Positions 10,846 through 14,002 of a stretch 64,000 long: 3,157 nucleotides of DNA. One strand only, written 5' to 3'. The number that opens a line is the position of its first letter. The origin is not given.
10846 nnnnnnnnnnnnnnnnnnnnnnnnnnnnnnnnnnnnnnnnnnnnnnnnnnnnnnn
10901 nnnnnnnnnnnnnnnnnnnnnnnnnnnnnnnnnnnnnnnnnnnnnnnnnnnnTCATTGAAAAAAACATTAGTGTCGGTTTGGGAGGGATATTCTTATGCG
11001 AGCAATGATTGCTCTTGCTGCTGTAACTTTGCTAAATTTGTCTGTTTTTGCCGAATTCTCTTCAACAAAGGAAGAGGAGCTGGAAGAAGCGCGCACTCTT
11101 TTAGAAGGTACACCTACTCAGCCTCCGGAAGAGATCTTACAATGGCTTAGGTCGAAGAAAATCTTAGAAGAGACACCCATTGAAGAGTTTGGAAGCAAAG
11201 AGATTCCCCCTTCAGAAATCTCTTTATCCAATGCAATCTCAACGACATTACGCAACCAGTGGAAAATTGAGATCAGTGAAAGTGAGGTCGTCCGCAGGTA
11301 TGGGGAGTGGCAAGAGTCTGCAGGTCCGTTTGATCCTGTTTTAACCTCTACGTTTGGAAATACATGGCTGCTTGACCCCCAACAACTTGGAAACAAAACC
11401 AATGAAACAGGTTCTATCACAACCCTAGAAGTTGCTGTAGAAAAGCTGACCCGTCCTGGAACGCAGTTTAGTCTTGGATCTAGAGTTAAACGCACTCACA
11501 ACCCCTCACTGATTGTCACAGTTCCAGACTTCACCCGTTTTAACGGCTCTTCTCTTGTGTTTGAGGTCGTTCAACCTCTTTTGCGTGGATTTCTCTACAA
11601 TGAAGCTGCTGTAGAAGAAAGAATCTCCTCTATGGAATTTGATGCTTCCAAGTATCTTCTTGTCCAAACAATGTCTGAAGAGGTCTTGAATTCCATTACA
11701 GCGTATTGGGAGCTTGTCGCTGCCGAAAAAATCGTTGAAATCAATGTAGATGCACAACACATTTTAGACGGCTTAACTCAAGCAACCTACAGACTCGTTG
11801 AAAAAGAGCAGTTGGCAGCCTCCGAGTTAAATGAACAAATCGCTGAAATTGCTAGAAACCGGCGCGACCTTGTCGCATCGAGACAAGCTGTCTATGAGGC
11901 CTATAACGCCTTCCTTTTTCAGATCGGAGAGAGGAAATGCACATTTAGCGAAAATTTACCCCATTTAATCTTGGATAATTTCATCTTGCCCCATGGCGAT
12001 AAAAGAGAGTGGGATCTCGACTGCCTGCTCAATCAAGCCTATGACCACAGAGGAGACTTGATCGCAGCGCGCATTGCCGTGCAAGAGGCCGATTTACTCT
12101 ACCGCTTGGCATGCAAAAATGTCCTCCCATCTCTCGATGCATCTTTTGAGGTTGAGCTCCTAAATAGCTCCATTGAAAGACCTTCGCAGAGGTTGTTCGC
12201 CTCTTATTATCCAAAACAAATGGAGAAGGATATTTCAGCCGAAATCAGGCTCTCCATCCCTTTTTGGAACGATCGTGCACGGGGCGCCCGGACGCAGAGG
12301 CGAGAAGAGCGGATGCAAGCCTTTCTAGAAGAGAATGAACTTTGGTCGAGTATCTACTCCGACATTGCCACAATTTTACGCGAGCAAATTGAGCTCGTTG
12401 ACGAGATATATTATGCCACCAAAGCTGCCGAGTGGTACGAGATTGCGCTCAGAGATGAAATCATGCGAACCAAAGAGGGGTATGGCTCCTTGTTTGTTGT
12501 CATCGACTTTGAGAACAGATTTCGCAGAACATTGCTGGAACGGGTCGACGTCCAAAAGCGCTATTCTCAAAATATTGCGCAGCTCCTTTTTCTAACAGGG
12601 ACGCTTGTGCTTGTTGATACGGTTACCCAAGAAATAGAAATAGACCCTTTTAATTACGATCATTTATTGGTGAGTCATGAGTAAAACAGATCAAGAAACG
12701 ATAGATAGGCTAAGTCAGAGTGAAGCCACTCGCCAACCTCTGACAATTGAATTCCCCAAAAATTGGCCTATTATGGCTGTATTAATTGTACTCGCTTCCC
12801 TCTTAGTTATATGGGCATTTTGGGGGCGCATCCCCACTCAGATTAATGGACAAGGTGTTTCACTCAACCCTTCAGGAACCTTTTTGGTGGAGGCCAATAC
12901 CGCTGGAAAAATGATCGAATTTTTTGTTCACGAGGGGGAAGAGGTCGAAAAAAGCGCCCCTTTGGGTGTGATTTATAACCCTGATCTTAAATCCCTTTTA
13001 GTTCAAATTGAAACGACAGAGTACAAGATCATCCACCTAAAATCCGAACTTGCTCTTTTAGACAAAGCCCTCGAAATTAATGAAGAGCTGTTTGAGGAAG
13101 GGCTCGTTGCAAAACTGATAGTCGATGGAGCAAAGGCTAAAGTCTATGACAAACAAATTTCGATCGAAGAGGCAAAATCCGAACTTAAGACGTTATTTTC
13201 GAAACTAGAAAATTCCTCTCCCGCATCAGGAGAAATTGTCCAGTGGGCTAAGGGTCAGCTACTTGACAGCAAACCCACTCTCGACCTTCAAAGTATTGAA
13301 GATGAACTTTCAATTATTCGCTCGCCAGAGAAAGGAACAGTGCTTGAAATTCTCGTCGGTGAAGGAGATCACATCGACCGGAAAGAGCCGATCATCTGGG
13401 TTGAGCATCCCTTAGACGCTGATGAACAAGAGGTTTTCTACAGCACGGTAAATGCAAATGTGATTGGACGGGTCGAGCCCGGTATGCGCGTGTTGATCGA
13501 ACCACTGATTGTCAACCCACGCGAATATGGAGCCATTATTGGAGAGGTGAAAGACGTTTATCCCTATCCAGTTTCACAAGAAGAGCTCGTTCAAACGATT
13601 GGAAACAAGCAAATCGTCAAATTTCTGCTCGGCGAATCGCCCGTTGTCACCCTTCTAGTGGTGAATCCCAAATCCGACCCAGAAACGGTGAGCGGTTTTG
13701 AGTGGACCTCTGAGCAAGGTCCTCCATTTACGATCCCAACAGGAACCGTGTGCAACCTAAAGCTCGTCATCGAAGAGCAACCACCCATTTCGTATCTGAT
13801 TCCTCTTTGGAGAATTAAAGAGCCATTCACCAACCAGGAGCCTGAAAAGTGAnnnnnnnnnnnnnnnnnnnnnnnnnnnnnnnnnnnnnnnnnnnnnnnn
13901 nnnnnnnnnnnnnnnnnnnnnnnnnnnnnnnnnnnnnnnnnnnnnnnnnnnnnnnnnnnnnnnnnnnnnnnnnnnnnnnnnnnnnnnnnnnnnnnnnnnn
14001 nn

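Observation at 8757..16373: Complete dedicated PCAT/type I secretion locus with a double-glycine peptide substrate in an apparently chlamydial genome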

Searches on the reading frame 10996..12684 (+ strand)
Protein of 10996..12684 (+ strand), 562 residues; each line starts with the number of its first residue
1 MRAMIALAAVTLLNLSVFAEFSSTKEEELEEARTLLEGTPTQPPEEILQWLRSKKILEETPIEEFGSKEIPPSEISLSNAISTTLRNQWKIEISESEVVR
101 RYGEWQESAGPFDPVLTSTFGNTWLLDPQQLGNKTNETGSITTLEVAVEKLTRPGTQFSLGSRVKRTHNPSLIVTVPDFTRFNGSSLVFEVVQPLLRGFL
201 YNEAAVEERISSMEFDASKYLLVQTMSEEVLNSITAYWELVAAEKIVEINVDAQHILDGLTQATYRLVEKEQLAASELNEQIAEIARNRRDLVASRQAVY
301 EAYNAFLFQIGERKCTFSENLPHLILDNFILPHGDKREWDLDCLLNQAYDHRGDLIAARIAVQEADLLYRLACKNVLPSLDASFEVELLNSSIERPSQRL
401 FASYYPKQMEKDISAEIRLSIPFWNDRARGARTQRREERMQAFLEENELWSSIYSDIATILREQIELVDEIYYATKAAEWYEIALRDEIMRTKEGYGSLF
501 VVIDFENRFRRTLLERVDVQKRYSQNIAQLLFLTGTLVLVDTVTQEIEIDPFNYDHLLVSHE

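Call 3: search_protein_families(library=pfam, proteins=[window:10996-12684:+], max_evalue=0.01)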
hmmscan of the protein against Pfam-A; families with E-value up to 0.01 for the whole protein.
window:10996-12684:+ (562 aa): 1 family
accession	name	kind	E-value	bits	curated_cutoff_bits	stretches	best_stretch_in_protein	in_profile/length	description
PF02321.23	OEP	-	4.4e-15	56.4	22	2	344-535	4-187/187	Outer membrane efflux protein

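Call 4: search_protein_families(library=ncbifam, proteins=[window:10996-12684:+], max_evalue=0.01)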
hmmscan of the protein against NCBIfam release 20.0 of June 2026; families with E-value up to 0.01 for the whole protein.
window:10996-12684:+ (562 aa): 1 family
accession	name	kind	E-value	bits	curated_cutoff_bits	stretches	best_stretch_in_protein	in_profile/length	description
TIGR01844.1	type_I_sec_TolC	subfamily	9.6e-06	24.8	225.15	1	182-426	68-288/414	TolC family outer membrane protein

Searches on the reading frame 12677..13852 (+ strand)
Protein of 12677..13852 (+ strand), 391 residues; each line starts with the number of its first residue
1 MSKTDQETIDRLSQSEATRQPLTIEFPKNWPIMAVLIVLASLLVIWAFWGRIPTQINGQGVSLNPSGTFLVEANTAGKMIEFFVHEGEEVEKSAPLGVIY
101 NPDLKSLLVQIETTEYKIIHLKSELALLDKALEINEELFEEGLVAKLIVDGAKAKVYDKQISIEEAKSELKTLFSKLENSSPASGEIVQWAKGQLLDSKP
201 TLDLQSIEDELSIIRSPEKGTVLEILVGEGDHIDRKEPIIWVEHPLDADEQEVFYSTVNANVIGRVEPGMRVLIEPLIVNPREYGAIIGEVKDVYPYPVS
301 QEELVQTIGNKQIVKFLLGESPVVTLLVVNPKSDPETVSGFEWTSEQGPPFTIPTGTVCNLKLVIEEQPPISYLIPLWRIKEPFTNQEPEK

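Call 3: search_protein_families(library=pfam, proteins=[window:12677-13852:+], max_evalue=0.01)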
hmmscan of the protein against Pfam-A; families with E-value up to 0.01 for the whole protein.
window:12677-13852:+ (391 aa): 4 families
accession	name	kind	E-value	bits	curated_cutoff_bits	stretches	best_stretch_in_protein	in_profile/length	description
PF00364.28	Biotin_lipoyl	-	4.4e-05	23.7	22.1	0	214-240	45-71/73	Biotin-requiring enzyme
PF02321.23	OEP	-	0.00045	20.5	22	1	104-172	109-177/187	Outer membrane efflux protein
PF13437.12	HlyD_3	-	0.0035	18.5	22.2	0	214-299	2-81/106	HlyD family secretion protein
PF16576.10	HlyD_D23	-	0.004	16.9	30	0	61-106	12-58/214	Barrel-sandwich domain of CusB or HlyD membrane-fusion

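Call 4: search_protein_families(library=ncbifam, proteins=[window:12677-13852:+], max_evalue=0.01)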
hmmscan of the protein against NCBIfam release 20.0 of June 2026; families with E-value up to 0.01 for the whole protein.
window:12677-13852:+ (391 aa): 9 families
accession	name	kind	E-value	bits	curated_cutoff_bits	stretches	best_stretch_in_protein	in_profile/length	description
TIGR03794.1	NHLM_micro_HlyD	equivalog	1.4e-50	172.5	156.2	2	209-377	251-418/421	NHLP bacteriocin system secretion protein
TIGR01843.1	type_I_hlyD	subfamily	1.2e-11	44.2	208.65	2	32-96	7-71/422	HlyD family type I secretion periplasmic adaptor subunit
TIGR01730.1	RND_mfp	subfamily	5.9e-09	35.3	94.9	1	62-180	20-135/322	efflux RND transporter periplasmic adaptor subunit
TIGR02971.1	heterocyst_DevB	subfamily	1.7e-07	31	129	1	109-277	97-265/327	ABC exporter membrane fusion protein, DevB family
TIGR00999.1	8a0102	subfamily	0.0013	17.9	319.3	0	87-240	1-121/271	CzcB/NccB family metal efflux transporter periplasmic adaptor subunit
NF005457.0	PRK07051.1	equivalog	0.0016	18.6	87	0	71-93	50-72/80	acetyl-CoA carboxylase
NF005117.0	PRK06549.1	equivalog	0.0047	17.5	159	0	210-243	60-93/130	acetyl-CoA carboxylase biotin carboxyl carrier protein subunit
NF004173.0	PRK05641.1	equivalog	0.0072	16.9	199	0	214-240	124-150/153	putative acetyl-CoA carboxylase biotin carboxyl carrier protein subunit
TIGR00998.1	8a0101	subfamily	0.009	15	390.8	0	106-242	105-235/334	EmrA/EmrK family multidrug efflux transporter periplasmic adaptor subunit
